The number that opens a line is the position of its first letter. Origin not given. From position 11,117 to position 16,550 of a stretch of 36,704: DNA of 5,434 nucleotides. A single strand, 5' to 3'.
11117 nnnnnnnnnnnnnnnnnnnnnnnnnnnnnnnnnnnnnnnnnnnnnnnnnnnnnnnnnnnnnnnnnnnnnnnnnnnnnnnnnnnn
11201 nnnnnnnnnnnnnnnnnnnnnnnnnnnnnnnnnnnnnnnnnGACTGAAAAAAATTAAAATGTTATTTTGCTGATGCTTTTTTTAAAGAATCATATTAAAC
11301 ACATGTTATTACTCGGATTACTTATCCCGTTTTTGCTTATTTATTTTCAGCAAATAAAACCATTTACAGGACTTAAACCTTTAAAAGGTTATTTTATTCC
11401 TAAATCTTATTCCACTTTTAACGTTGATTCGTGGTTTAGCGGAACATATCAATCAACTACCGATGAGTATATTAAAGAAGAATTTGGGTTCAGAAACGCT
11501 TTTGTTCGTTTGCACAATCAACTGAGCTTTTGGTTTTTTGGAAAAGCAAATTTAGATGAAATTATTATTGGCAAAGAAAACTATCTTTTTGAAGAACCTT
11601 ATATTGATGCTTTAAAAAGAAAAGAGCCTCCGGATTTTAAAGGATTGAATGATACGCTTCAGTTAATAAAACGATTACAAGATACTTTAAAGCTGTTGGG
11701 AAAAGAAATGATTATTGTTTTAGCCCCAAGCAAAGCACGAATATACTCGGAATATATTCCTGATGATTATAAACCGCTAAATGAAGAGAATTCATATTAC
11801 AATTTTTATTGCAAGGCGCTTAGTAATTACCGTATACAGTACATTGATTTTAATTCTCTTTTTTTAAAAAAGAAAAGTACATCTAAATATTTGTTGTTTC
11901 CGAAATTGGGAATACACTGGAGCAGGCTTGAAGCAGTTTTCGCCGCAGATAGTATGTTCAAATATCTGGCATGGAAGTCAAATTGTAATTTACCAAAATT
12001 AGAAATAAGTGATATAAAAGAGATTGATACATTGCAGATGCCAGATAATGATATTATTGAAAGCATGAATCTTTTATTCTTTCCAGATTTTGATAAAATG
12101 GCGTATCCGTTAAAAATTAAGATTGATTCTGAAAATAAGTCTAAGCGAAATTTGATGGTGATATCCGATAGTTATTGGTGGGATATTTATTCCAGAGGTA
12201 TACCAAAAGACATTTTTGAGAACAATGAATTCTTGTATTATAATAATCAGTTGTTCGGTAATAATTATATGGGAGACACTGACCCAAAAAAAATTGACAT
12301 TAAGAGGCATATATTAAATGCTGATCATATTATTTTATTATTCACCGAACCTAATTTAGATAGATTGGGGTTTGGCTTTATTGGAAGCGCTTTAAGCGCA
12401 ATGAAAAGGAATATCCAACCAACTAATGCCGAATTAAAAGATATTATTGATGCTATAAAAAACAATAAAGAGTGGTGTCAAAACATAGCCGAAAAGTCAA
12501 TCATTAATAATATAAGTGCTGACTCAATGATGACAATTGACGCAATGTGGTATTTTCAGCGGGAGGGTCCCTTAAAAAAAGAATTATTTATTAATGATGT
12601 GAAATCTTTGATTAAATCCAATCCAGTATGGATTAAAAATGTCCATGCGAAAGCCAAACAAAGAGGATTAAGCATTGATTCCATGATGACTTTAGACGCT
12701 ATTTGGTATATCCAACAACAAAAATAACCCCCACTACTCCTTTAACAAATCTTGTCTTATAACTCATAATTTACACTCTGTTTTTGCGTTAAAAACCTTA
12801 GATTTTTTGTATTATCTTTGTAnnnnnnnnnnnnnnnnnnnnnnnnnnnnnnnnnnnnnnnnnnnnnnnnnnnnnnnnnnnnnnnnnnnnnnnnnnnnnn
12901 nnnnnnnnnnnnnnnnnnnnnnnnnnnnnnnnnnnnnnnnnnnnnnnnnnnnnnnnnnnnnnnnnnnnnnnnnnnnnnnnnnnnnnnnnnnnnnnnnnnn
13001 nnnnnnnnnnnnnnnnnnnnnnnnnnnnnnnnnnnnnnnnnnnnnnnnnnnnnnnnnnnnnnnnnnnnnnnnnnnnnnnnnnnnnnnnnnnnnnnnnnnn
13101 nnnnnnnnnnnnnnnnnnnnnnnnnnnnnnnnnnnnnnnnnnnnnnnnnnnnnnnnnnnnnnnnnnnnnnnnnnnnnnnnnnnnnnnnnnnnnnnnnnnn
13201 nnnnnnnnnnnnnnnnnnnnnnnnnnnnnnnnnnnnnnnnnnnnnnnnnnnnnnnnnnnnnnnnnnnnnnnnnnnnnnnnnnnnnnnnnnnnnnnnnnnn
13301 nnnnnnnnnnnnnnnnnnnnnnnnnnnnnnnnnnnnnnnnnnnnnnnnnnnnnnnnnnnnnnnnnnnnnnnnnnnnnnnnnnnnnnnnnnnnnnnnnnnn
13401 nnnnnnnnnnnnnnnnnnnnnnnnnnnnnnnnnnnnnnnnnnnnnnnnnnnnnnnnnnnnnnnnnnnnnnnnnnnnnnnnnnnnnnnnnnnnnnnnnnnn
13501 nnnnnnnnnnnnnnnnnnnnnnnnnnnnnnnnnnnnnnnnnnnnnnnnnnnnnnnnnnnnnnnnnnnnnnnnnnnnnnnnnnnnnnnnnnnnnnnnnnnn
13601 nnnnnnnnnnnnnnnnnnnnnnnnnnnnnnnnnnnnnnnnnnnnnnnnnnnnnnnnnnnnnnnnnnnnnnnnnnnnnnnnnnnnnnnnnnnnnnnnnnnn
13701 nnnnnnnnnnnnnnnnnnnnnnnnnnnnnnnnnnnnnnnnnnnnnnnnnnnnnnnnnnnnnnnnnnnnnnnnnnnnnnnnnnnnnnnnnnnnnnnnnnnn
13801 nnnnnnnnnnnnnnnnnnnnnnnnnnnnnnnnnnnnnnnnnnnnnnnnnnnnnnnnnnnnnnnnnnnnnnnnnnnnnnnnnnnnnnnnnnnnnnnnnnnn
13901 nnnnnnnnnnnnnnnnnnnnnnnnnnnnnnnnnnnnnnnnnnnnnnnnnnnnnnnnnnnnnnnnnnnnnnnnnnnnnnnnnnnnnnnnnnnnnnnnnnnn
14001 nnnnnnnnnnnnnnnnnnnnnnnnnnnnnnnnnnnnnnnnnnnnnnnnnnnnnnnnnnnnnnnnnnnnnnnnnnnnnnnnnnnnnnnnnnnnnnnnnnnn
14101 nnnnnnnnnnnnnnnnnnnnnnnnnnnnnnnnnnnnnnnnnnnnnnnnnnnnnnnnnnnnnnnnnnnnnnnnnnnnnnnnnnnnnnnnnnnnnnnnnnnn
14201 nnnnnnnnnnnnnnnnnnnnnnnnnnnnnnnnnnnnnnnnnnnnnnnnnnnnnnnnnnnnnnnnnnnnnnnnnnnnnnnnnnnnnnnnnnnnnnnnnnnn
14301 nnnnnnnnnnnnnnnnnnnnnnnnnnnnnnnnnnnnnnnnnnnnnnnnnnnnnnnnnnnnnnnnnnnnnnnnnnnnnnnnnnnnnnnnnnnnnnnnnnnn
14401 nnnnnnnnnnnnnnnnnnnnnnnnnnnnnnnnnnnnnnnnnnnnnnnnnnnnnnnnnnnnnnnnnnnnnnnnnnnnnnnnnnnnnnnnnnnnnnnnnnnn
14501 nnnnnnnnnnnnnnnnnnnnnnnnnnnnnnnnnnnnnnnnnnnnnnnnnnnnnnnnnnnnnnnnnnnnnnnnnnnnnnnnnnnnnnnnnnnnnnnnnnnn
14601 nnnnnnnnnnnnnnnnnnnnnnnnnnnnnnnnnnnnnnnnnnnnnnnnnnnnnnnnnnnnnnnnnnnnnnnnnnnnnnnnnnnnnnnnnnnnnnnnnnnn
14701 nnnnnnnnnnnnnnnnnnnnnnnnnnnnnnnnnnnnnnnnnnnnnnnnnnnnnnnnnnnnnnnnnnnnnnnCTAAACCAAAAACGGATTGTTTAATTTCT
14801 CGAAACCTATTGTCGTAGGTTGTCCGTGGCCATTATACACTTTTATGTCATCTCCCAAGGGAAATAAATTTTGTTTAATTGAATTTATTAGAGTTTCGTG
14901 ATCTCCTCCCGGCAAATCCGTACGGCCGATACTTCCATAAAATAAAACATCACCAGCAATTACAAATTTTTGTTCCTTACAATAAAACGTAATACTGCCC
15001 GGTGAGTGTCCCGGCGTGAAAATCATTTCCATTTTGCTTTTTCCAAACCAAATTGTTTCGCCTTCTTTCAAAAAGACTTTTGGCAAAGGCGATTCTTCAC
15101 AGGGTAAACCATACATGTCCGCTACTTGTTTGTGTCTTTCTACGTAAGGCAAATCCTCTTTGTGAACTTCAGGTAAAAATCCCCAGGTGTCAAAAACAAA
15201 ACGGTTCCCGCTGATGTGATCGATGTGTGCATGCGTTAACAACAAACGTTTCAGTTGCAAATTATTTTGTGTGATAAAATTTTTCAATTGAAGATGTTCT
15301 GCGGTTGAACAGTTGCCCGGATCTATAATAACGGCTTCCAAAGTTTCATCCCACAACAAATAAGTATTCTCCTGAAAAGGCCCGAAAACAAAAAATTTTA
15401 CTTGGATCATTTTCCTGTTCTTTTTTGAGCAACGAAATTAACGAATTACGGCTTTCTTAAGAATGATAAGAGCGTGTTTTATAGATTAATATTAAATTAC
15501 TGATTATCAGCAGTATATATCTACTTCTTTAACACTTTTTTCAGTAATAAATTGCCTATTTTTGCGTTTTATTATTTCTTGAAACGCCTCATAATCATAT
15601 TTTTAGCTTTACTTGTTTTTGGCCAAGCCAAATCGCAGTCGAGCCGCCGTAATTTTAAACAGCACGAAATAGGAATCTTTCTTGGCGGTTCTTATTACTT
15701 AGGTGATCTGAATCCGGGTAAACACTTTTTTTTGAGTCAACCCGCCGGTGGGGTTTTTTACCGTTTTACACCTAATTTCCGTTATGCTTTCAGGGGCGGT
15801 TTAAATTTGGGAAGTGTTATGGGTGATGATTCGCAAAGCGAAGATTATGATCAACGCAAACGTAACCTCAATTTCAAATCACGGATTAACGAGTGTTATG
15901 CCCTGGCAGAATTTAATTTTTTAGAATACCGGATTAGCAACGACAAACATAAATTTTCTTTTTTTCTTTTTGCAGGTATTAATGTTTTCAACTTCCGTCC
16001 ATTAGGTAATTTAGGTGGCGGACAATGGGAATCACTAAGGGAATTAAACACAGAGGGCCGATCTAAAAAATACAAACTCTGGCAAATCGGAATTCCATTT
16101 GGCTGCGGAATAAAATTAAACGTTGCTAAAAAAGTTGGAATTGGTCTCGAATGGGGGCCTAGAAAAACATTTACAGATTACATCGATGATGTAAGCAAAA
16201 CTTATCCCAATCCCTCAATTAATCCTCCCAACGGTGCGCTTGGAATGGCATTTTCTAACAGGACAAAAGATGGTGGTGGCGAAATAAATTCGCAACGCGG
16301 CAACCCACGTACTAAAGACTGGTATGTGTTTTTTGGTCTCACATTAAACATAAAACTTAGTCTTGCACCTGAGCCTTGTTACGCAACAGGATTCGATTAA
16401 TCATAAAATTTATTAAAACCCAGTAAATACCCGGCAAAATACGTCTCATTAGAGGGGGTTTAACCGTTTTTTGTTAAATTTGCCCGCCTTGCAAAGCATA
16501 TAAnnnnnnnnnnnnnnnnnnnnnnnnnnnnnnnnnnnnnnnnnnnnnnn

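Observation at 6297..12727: GH16 lipoprotein + MBOAT + twin AlgJ-like genes: candidate uncharacterised glycan O-acetylation/remodelling module with no synthase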

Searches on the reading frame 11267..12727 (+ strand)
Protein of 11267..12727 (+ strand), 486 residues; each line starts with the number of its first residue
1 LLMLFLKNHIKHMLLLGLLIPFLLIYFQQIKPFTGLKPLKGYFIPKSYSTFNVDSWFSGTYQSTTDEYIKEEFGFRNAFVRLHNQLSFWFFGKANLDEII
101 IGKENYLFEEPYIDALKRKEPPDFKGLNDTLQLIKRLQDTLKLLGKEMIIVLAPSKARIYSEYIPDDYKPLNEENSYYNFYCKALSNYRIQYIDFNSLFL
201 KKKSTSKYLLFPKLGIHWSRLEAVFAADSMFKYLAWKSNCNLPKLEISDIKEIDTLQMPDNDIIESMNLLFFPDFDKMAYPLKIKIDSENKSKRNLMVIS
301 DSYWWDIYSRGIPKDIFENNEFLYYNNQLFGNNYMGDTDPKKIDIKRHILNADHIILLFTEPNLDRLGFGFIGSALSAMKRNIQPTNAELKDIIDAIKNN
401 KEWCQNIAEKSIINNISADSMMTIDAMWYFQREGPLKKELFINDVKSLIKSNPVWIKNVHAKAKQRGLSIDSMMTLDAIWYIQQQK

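Call 3: search_protein_families(library=pfam, proteins=[window:11267-12727:+], max_evalue=1)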
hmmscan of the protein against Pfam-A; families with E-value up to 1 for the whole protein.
window:11267-12727:+ (486 aa): 2 families
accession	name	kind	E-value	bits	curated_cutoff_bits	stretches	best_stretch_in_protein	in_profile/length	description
PF16822.11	ALGX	-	1.7e-13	51.3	26.5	1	100-230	2-126/268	SGNH hydrolase-like domain, acetyltransferase AlgX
PF10398.14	DUF2443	-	0.32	11.5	25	1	260-298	40-78/79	Protein of unknown function (DUF2443)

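Call 4: search_protein_families(library=ncbifam, proteins=[window:11267-12727:+], max_evalue=1)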
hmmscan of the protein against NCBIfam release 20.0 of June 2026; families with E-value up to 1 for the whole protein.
window:11267-12727:+ (486 aa): 1 family
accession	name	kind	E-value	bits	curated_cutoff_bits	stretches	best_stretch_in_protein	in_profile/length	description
TIGR01064.1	pyruv_kin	equivalog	0.12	10.8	306.4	1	376-399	280-303/476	pyruvate kinase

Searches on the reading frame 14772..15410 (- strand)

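Call 31: search_protein_families(library=pfam, proteins=[window:14772-15410:-], max_evalue=0.00001)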
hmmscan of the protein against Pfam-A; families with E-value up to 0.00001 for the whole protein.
window:14772-15410:- (212 aa): 2 families
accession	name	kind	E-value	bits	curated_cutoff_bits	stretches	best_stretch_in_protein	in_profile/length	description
PF00753.33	Lactamase_B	-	2.5e-30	106.3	22.7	1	10-195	2-196/196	Metallo-beta-lactamase superfamily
PF19583.5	ODP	-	1e-06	29.2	27.2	1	12-156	1-137/194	ODP family beta lactamase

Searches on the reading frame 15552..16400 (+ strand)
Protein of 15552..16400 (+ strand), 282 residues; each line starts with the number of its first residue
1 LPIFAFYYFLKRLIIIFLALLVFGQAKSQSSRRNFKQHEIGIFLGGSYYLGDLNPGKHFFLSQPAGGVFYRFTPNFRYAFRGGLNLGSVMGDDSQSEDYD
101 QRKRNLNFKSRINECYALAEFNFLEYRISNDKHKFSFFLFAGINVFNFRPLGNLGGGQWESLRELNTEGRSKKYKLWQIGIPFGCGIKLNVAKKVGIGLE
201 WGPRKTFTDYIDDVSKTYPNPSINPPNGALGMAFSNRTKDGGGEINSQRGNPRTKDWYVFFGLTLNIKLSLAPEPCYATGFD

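Call 31: search_protein_families(library=pfam, proteins=[window:15552-16400:+], max_evalue=0.00001)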
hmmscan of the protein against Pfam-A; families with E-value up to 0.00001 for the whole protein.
window:15552-16400:+ (282 aa): 1 family
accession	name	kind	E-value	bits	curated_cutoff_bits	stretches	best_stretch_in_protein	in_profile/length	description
PF19573.5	DUF6089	-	2.1e-30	106.2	23.2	1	31-213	14-184/226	Domain of unknown function (DUF6089)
